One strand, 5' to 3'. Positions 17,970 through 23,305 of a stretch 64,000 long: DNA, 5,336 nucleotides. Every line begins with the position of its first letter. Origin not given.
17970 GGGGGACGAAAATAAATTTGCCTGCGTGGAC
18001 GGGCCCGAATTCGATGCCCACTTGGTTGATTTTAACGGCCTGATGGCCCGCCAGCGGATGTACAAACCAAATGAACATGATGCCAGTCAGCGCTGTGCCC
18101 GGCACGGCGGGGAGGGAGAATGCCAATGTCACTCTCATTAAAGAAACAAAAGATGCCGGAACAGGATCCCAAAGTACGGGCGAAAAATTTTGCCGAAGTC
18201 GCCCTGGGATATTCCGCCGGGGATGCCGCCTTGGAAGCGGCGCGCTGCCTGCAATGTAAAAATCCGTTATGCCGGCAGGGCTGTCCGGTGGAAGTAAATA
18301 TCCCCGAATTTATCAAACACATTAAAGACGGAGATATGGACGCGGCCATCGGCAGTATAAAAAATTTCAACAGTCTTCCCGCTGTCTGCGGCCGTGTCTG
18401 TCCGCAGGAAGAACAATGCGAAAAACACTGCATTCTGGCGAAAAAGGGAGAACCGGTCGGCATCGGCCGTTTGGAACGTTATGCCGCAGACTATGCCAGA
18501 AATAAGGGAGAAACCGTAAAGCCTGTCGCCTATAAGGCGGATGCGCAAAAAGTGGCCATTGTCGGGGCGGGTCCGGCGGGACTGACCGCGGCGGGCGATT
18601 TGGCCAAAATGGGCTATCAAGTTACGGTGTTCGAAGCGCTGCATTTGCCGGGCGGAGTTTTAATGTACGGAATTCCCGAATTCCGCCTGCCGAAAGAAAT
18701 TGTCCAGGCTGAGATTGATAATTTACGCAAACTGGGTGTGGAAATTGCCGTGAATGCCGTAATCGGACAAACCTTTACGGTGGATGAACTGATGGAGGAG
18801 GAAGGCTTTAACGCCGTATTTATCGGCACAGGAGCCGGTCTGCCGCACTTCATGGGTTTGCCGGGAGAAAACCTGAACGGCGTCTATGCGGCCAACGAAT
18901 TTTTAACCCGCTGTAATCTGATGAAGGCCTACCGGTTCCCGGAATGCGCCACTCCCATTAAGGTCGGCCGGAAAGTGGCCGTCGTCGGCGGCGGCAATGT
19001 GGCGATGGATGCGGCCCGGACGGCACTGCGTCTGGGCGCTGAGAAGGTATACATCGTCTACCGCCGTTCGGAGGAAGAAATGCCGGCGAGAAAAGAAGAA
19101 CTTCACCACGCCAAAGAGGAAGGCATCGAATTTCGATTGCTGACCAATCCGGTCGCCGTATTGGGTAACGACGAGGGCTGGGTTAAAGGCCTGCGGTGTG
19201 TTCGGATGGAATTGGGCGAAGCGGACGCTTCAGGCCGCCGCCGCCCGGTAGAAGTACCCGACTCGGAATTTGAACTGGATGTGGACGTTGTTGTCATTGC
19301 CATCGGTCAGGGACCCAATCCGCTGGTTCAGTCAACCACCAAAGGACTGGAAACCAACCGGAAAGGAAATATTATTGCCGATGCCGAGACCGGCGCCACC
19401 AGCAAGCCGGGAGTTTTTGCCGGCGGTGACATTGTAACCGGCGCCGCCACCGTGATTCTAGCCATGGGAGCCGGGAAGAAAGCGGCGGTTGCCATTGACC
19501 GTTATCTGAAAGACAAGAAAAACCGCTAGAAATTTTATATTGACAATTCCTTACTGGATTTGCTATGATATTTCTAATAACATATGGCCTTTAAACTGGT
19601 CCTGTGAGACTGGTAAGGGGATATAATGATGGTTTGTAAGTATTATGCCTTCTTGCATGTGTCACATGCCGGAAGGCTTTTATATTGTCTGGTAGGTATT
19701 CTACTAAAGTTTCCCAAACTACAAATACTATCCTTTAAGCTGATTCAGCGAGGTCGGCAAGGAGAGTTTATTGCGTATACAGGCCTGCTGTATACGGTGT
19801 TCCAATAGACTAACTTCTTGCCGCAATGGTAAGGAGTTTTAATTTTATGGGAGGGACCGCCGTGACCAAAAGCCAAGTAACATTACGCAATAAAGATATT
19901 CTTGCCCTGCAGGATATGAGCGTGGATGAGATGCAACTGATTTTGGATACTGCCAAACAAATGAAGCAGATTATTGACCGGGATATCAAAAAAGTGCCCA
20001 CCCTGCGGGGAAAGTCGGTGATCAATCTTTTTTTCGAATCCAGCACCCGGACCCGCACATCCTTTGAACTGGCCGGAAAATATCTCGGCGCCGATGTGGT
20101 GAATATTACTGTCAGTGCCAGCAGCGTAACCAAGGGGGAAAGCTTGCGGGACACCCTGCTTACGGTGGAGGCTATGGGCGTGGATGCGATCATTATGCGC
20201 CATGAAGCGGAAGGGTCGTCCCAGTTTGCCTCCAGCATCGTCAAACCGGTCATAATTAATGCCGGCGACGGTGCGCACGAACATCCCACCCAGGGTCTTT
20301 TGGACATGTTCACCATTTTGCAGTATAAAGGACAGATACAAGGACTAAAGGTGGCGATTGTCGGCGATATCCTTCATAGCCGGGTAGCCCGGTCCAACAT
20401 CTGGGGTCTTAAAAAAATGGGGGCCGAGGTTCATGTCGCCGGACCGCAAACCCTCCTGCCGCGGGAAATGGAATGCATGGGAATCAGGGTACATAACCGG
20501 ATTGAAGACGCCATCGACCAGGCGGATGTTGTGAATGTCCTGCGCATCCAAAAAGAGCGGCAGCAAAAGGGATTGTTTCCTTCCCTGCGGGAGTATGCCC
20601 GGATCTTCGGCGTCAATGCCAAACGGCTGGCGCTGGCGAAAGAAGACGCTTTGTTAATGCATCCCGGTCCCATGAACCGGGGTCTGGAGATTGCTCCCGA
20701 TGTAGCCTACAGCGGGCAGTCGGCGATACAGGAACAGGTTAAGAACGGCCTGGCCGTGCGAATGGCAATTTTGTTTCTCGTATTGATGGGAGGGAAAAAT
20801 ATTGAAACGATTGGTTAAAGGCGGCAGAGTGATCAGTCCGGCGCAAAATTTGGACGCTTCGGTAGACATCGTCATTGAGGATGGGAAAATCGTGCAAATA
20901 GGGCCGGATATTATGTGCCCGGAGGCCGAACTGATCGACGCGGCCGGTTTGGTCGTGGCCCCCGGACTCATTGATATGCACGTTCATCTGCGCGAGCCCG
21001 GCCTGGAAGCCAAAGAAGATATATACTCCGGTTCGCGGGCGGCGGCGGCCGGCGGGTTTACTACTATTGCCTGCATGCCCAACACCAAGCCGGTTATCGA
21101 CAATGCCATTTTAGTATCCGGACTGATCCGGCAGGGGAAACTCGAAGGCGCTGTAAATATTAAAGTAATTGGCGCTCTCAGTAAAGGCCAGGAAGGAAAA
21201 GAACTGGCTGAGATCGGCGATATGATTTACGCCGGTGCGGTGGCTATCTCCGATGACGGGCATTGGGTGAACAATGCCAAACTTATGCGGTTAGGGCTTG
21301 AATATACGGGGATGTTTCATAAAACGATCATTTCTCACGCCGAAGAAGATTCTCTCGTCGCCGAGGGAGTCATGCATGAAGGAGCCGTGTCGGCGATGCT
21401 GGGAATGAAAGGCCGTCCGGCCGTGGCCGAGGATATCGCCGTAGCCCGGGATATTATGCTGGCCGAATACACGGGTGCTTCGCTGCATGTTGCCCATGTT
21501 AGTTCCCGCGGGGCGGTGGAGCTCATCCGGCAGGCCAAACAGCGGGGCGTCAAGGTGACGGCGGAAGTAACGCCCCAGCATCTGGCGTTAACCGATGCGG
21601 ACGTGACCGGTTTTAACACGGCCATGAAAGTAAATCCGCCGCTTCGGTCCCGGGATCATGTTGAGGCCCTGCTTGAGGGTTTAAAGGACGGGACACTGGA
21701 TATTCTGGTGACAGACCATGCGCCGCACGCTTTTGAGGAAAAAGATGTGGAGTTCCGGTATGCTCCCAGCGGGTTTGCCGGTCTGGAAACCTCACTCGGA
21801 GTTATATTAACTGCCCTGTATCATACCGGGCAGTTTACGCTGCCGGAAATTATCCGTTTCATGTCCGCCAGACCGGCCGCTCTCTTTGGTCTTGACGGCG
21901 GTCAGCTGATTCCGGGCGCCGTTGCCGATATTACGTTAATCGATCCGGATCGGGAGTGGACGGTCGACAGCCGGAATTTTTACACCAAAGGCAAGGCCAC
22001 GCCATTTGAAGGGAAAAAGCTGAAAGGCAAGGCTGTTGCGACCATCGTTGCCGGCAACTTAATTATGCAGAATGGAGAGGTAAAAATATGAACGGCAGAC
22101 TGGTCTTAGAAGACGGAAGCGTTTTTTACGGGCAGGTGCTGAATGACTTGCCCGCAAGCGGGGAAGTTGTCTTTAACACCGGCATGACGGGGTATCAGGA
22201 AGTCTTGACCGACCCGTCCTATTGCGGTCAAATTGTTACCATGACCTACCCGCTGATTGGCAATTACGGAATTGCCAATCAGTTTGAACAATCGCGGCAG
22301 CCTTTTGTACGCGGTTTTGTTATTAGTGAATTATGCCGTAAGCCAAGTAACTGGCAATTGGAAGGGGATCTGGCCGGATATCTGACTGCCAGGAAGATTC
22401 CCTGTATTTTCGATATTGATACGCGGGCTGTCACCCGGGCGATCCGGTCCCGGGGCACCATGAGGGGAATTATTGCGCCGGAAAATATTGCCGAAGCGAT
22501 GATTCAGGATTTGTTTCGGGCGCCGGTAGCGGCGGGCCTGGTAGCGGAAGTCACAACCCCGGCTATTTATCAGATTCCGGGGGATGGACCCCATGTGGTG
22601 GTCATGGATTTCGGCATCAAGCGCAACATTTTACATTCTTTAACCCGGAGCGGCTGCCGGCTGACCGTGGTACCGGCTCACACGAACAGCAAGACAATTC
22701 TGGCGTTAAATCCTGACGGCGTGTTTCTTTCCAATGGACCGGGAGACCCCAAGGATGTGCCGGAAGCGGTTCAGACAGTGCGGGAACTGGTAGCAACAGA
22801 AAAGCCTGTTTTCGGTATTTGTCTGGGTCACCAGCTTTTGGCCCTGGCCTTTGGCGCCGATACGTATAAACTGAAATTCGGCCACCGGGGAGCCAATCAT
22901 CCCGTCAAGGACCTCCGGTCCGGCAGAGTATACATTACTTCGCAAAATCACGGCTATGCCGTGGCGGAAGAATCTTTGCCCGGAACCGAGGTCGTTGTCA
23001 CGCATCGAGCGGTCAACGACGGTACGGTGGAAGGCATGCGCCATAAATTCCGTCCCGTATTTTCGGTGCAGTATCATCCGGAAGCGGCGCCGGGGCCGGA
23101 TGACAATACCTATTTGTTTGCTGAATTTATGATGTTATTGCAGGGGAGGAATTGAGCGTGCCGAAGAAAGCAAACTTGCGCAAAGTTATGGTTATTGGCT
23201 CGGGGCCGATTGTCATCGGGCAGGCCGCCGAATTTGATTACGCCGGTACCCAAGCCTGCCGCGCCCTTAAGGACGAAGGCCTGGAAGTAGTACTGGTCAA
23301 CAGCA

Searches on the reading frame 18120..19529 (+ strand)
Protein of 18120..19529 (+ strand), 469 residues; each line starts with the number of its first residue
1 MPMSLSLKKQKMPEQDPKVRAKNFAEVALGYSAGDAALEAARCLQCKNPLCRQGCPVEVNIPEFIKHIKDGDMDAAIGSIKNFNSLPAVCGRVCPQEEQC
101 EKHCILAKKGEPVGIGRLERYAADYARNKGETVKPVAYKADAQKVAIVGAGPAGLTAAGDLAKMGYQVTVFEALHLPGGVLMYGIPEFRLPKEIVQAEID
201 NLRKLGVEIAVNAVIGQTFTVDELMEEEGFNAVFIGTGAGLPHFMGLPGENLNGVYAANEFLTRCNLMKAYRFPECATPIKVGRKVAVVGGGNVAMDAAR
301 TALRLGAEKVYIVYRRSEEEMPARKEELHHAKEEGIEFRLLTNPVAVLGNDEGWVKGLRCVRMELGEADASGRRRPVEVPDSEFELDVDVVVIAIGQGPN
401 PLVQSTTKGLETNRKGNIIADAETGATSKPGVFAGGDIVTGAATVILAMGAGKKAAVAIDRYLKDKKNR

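Call 49: search_protein_families(library=pfam, proteins=[window:18120-19529:+], max_evalue=0.00001)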
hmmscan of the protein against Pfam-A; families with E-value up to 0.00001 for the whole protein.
window:18120-19529:+ (469 aa): 10 families
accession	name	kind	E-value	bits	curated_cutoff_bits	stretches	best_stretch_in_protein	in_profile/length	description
PF14691.11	Fer4_20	-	6.8e-43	145.5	25.8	1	20-130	1-112/113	Dihydroprymidine dehydrogenase domain II, 4Fe-4S cluster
PF07992.20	Pyr_redox_2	-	7e-38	131.1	26.1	1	144-452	2-291/291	Pyridine nucleotide-disulphide oxidoreductase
PF00070.33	Pyr_redox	-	1.4e-16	61.2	22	1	285-358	1-77/82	Pyridine nucleotide-disulphide oxidoreductase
PF13738.12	Pyr_redox_3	-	2.5e-11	43.8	30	0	272-436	154-305/305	Pyridine nucleotide-disulphide oxidoreductase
PF01262.27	AlaDh_PNT_C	-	2.5e-09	37.3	23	0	284-318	29-62/214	Alanine dehydrogenase/PNT, C-terminal domain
PF13450.12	NAD_binding_8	-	1.8e-07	31.8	21.9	1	147-180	1-34/68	NAD(P)-binding Rossmann-like domain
PF12831.13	FAD_oxidored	-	3.4e-07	30.3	27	0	145-182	2-39/416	FAD dependent oxidoreductase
PF13241.12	NAD_binding_7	-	2.8e-06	28.3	22.1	0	283-332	7-52/104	Putative NAD(P)-binding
PF01946.23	Thi4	-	2.8e-06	27.2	26.2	1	143-207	18-82/235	Thi4 family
PF01134.28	GIDA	-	4.9e-06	26.3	22.1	0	144-212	1-69/391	Glucose inhibited division protein A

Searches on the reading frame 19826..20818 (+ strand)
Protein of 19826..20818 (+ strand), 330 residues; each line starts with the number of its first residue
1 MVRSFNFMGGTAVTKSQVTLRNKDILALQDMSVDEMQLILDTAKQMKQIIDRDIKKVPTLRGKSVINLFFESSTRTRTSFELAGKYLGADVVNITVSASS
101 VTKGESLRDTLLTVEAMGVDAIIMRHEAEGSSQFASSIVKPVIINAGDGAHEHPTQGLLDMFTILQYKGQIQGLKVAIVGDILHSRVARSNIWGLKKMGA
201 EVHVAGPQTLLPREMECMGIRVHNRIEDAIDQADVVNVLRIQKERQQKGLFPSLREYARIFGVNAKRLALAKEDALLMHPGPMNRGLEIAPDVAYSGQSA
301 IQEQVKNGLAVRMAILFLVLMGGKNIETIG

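Call 49: search_protein_families(library=pfam, proteins=[window:19826-20818:+], max_evalue=0.00001)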
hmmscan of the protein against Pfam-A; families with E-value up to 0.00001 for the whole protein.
window:19826-20818:+ (330 aa): 2 families
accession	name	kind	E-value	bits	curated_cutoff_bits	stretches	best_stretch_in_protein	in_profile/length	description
PF02729.26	OTCace_N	-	5.6e-44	150.3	29.9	1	23-165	1-147/148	Aspartate/ornithine carbamoyltransferase, carbamoyl-P binding domain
PF00185.30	OTCace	-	3.8e-28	99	29.4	1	172-318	1-156/157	Aspartate/ornithine carbamoyltransferase, Asp/Orn binding domain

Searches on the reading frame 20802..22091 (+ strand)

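Call 49: search_protein_families(library=pfam, proteins=[window:20802-22091:+], max_evalue=0.00001)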
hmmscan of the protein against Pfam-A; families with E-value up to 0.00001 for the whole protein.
window:20802-22091:+ (429 aa): 3 families
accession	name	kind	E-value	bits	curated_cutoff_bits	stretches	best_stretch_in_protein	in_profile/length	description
PF01979.26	Amidohydro_1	-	7.1e-24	85.1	25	1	51-420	1-344/345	Amidohydrolase family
PF07969.17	Amidohydro_3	-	5e-15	56.4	29.7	2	43-278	1-250/472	Amidohydrolase family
PF12890.13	DHOase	-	1.8e-12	48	21.2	1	51-236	3-140/142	Dihydro-orotase-like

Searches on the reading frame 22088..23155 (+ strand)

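Call 50: search_protein_families(library=pfam, proteins=[window:22088-23155:+], max_evalue=0.01)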
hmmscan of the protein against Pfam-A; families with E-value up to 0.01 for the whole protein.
window:22088-23155:+ (355 aa): 4 families
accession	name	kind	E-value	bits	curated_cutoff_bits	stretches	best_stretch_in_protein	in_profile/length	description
PF00117.34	GATase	-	3.3e-55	187.2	22.8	1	171-348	1-188/190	Glutamine amidotransferase class-I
PF00988.28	CPSase_sm_chain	-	1.2e-49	167.7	27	1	5-129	1-126/126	Carbamoyl-phosphate synthase small chain, CPSase domain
PF07722.19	Peptidase_C26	-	1e-09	39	20.5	1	230-332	97-219/219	Peptidase C26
PF01965.30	DJ-1_PfpI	-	0.0065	16.7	26.6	0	212-254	65-110/165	DJ-1/PfpI family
